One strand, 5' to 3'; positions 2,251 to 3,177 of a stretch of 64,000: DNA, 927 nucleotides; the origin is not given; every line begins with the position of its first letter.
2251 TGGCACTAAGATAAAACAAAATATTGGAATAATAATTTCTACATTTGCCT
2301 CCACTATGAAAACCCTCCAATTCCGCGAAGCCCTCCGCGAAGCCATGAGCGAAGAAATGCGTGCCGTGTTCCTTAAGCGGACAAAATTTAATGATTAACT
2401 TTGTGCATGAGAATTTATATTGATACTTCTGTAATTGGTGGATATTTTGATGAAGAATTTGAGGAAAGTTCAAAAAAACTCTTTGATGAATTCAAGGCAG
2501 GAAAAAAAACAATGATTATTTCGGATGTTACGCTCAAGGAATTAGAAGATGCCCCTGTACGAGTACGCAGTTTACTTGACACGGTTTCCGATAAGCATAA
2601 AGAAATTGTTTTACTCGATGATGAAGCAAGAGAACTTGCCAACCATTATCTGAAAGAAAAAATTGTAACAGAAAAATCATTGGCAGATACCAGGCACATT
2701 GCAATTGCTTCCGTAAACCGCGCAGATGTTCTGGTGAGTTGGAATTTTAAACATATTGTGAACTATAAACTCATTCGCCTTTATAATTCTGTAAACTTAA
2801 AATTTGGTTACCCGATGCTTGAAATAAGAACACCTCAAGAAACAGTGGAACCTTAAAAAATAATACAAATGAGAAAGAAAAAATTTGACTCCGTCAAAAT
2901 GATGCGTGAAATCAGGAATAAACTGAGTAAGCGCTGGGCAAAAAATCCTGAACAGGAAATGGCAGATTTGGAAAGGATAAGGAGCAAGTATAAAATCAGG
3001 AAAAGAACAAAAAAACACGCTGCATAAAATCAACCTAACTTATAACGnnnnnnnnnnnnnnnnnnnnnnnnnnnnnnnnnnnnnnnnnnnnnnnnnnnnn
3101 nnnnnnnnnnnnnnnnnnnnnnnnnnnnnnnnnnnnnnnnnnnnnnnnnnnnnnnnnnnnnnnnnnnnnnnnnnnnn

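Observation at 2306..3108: PIN-domain cassette inserted into the 5' end of pdhB, flanked by a 52 bp perfect direct duplication of the gene start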

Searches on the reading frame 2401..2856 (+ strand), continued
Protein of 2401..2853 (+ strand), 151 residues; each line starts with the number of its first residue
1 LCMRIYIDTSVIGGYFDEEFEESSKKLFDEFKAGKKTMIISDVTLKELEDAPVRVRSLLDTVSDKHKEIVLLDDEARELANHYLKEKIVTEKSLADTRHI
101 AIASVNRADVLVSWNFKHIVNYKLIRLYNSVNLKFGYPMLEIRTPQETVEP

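Call 65: fold_search(model_id=the predicted structure, library=pdb)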
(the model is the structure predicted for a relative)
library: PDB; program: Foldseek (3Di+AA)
matches with E <= 10: 1169; with E <= 0.001: 19
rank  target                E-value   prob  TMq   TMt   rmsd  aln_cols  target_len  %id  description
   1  3zvk_B                5.9e-05  1.00  0.56  0.62   4.8       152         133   18  Crystal structure of VapBC2 from Rickettsia felis bound to a DNA fragment from their promoter (released 2011-12-14)
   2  3zvk_A                9.0e-05  1.00  0.56  0.62   4.2       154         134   18  Crystal structure of VapBC2 from Rickettsia felis bound to a DNA fragment from their promoter (released 2011-12-14)
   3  5x3t_B                1.4e-04  1.00  0.54  0.58   3.9       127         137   17  VapBC from Mycobacterium tuberculosis (released 2017-06-07)
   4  3zvk_C                1.5e-04  1.00  0.57  0.63   4.6       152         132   18  Crystal structure of VapBC2 from Rickettsia felis bound to a DNA fragment from their promoter (released 2011-12-14)
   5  5ecw_A                1.8e-04  1.00  0.58  0.65   4.4       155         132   15  Structure of the Shigella flexneri VapC mutant D7A (released 2016-02-17)
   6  6ifc_A                2.1e-04  1.00  0.58  0.65   4.5       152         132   15  Crystal structure of VapBC from Salmonella typhimurium (released 2020-01-29)
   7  5h4h_B                2.1e-04  1.00  0.59  0.61   4.1       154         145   16  Structure of PIN-domain protein (VapC4 toxin) from Pyrococcus horikoshii determined at 2.2 A resolution (released 2016-11-23)
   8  5ecd_A                2.2e-04  1.00  0.60  0.67   4.0       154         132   15  Structure of the Shigella flexneri VapC mutant D98N crystal form 1 (released 2016-02-17)
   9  1ye5_B                2.3e-04  1.00  0.60  0.61   4.2       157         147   16  Crystal structure of hypothetical protein of unknown function from pyrococcus horikoshii OT3 (released 2005-05-17)
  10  6sd6_D                2.6e-04  1.00  0.61  0.69   3.8       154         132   15  Structure of VapBC from Shigella sonnei (released 2020-08-26)
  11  1ye5_A                3.0e-04  1.00  0.57  0.60   4.3       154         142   16  Crystal structure of hypothetical protein of unknown function from pyrococcus horikoshii OT3 (released 2005-05-17)
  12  1y82_A                3.1e-04  1.00  0.57  0.58   5.3       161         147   14  Conserved hypothetical protein Pfu-367848-001 from Pyrococcus furiosus (released 2005-01-25)
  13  5wzf_A                5.1e-04  1.00  0.53  0.60   3.7       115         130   16  Crystal structure of Mycobacterium tuberculosis VapC20 (Rv2549c), Sarcin-Ricin loop cleaving toxin (released 2017-10-25)
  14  5wzf_B                5.7e-04  1.00  0.56  0.64   4.1       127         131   13  Crystal structure of Mycobacterium tuberculosis VapC20 (Rv2549c), Sarcin-Ricin loop cleaving toxin (released 2017-10-25)
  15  5wz4_A                6.5e-04  1.00  0.56  0.63   4.2       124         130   14  Crystal structure of Mycobacterium tuberculosis VapC20 (Rv2549c), Sarcin-Ricin loop cleaving toxin (released 2017-10-25)
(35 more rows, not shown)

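Call 69: search_dna_similar(query=window:2407-2856:+, collection=plasmids, mode=protein, max_rows=25)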
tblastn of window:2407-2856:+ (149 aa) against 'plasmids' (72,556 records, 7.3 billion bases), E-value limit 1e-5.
Records with a match: 3; places in all: 4; records where one place covers at least 80% of the query: 3.
Best place of each record, by identity: <60% 3.
By first word of the organism name: Leptospira 3.
By predicted mobility (MOB-suite, as given by PLSDB): non-mobilizable 3.
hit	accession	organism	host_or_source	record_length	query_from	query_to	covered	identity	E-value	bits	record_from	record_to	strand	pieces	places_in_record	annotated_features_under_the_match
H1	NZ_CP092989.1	Leptospira interrogans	Homo sapiens,blood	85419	2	147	98%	47.9%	9e-35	134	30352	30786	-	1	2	type II toxin-antitoxin system VapC family toxin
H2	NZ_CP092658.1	Leptospira kirschneri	Homo sapiens,blood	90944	2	147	98%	43.2%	3e-30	121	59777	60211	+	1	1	hypothetical protein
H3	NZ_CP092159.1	Leptospira interrogans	Homo sapiens,blood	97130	2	147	98%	43.2%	3e-30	121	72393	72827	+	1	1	hypothetical protein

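Call 70: search_dna_similar(query=window:2407-2856:+, collection=phages, mode=protein, max_rows=10)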
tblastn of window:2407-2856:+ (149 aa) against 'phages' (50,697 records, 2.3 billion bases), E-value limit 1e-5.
No match.

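Call 71: get_annotated_region(hit=H1, flank=2500)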
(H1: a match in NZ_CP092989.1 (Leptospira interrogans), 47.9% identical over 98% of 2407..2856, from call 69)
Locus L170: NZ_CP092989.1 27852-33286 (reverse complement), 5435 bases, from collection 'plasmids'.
description: Leptospira interrogans strain FMAS_KG2 plasmid pLiSL47, complete sequence
organism: Leptospira interrogans (NCBI taxid 173)
taxonomy: Bacteria; Spirochaetota; Spirochaetia; Leptospirales; Leptospiraceae; Leptospira; Leptospira interrogans
host: -; source: Homo sapiens,blood; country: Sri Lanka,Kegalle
typing (MOB-suite, as given by PLSDB): non-mobilizable; replicon rep_cluster_216
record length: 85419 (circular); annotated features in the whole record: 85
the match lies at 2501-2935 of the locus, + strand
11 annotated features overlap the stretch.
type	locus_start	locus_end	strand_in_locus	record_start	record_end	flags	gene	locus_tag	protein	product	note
CDS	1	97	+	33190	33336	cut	-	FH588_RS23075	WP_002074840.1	hypothetical protein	-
CDS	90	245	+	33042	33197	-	-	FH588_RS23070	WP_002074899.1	hypothetical protein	-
CDS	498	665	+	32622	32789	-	-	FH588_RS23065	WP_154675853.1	hypothetical protein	-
CDS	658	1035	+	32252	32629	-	-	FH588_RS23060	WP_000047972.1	DUF736 family protein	-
CDS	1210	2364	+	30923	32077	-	-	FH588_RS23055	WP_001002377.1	replication initiation factor domain-containing protein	GO:0006270 - DNA replication initiation [Evidence IEA]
CDS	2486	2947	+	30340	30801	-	-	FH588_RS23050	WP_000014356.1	type II toxin-antitoxin system VapC family toxin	-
CDS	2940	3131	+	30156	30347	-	-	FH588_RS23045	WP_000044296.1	hypothetical protein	-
CDS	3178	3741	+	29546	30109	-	-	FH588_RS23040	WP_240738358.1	hypothetical protein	-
CDS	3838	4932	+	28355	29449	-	-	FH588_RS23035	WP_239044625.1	hypothetical protein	-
CDS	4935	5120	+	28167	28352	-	-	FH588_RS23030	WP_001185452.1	hypothetical protein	-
CDS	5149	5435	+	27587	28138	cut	-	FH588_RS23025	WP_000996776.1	hypothetical protein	-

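Call 81: search_protein_families(library=pfam, proteins=[L011:103-2997:+, L112:1043-3004:+, L073:1059-2900:+, L071:3631-4911:-, L135:3704-5017:-, L133:3757-4725:+, L115:3647-6436:+, L044:1240-2949:+, L077:294-1574:-], max_evalue=0.00001)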
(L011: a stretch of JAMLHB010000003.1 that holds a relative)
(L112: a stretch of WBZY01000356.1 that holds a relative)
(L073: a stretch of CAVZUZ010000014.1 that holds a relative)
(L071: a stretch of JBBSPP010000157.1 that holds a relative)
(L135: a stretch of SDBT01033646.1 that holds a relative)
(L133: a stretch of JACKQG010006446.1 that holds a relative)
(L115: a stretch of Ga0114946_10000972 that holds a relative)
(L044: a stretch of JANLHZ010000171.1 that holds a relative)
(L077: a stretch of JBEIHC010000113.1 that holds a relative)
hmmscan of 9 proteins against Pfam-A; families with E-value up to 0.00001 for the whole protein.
L011:103-2997:+ (964 aa): 9 families
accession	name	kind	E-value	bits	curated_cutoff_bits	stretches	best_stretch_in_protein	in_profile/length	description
PF00384.28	Molybdopterin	-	8.2e-83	278.8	24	1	324-747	1-353/353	Molybdopterin oxidoreductase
PF01568.27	Molydop_binding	-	1.3e-24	86.8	26.8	1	838-942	1-109/110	Molydopterin dinucleotide binding domain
PF04879.21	Molybdop_Fe4S4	-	3e-16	59.6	22.7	1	268-321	2-55/55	Molybdopterin oxidoreductase Fe4S4 domain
PF13510.11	Fer2_4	-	2.1e-08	34.5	22.8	1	46-123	7-81/82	2Fe-2S iron-sulfur cluster binding domain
PF13237.11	Fer4_10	-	2.2e-07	31.1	25.5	0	238-281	7-48/53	4Fe-4S dicluster domain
PF12838.12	Fer4_7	-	2.8e-07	31.3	27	1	197-254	2-52/52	4Fe-4S dicluster domain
PF00037.32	Fer4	-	2.1e-06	27.7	21.1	1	238-256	6-24/24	4Fe-4S binding domain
PF13187.11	Fer4_9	-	2.9e-06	27.6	27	1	196-255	1-52/52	4Fe-4S dicluster domain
PF22117.2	Fer4_Nqo3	-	6.5e-06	26.7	27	0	189-256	3-67/67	NADH-quinone oxidoreductase subunit 3, ferredoxin-like domain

L112:1043-3004:+ (653 aa): 6 families
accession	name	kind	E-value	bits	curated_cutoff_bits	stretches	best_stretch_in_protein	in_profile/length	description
PF07992.20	Pyr_redox_2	-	4.7e-24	85.8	26.1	2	114-307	2-209/291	Pyridine nucleotide-disulphide oxidoreductase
PF14691.11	Fer4_20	-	8.2e-19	67.9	25.8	1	21-96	31-108/113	Dihydroprymidine dehydrogenase domain II, 4Fe-4S cluster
PF12838.12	Fer4_7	-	2.9e-10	40.9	27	1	541-616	1-52/52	4Fe-4S dicluster domain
PF13237.11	Fer4_10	-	3.5e-08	33.7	25.5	0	595-620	2-22/53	4Fe-4S dicluster domain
PF00037.32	Fer4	-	3.5e-07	30.2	21.1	0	596-616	2-22/24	4Fe-4S binding domain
PF13738.12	Pyr_redox_3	-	3.1e-06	27.1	30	0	236-278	156-198/305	Pyridine nucleotide-disulphide oxidoreductase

L073:1059-2900:+ (613 aa): 1 family
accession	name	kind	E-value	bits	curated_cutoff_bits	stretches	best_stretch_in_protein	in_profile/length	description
PF00005.33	ABC_tran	-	3.3e-23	83.2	25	1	370-525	1-137/137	ABC transporter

L071:3631-4911:- (426 aa): 1 family
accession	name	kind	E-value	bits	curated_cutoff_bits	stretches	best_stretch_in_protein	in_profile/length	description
PF20510.4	HgmA_N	-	2.5e-15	57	20.2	1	147-291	131-271/273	Homogentisate 1,2-dioxygenase N-terminal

L135:3704-5017:- (437 aa): 2 families
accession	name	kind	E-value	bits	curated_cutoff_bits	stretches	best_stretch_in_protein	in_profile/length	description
PF11700.14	ATG22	-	1.4e-31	110.2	24.1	1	203-434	238-474/482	Vacuole effluxer Atg22 like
PF07690.21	MFS_1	-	1.7e-24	86.8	33.4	2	293-435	38-176/347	Major Facilitator Superfamily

L133:3757-4725:+ (322 aa): 0 families

L115:3647-6436:+ (930 aa): 0 families

L044:1240-2949:+ (569 aa): 1 family
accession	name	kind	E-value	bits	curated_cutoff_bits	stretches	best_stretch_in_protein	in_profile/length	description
PF02538.19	Hydantoinase_B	-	6.9e-135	450.9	26.8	1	18-541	1-519/519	Hydantoinase B/oxoprolinase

L077:294-1574:- (426 aa): 1 family
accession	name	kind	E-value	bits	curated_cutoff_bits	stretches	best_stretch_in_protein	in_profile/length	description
PF01041.23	DegT_DnrJ_EryC1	-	1.3e-79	268.5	19.8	1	35-420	3-359/360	DegT/DnrJ/EryC1/StrS aminotransferase family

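Call 91: list_cluster_members(proteins=[P0001, P0121])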
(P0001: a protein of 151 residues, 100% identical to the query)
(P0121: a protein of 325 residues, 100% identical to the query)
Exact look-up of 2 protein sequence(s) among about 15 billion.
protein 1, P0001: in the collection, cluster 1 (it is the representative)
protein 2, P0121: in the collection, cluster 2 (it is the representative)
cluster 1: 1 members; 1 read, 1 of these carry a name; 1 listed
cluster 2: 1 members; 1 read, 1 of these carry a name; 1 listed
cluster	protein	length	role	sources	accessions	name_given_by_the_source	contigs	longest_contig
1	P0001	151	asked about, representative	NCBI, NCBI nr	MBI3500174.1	MAG: PIN domain-containing protein [Bacteroidetes bacterium] | PIN domain-containing protein [Bacteroidota bacterium]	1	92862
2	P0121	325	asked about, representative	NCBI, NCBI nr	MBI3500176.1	MAG: pyruvate dehydrogenase complex E1 component subunit beta [Bacteroidetes bacterium] | pyruvate dehydrogenase complex E1 component subunit beta [Bacteroidota bacterium]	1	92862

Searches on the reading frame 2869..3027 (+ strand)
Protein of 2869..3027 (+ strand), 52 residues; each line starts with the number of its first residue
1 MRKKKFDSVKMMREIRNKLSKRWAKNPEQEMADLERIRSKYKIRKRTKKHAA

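Call 5: search_protein_families(library=pfam, proteins=[window:2869-3027:+], max_evalue=1)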
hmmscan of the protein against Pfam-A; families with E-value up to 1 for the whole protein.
window:2869-3027:+ (52 aa): 0 families

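Call 6: search_protein_families(library=ncbifam, proteins=[window:2869-3027:+], max_evalue=1)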
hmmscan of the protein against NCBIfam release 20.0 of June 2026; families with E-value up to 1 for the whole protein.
window:2869-3027:+ (52 aa): 0 families

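Call 58: search_protein_families(library=padloc, proteins=[window:2869-3027:+], max_evalue=1)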
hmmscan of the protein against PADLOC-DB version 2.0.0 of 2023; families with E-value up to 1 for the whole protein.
window:2869-3027:+ (52 aa): 0 families
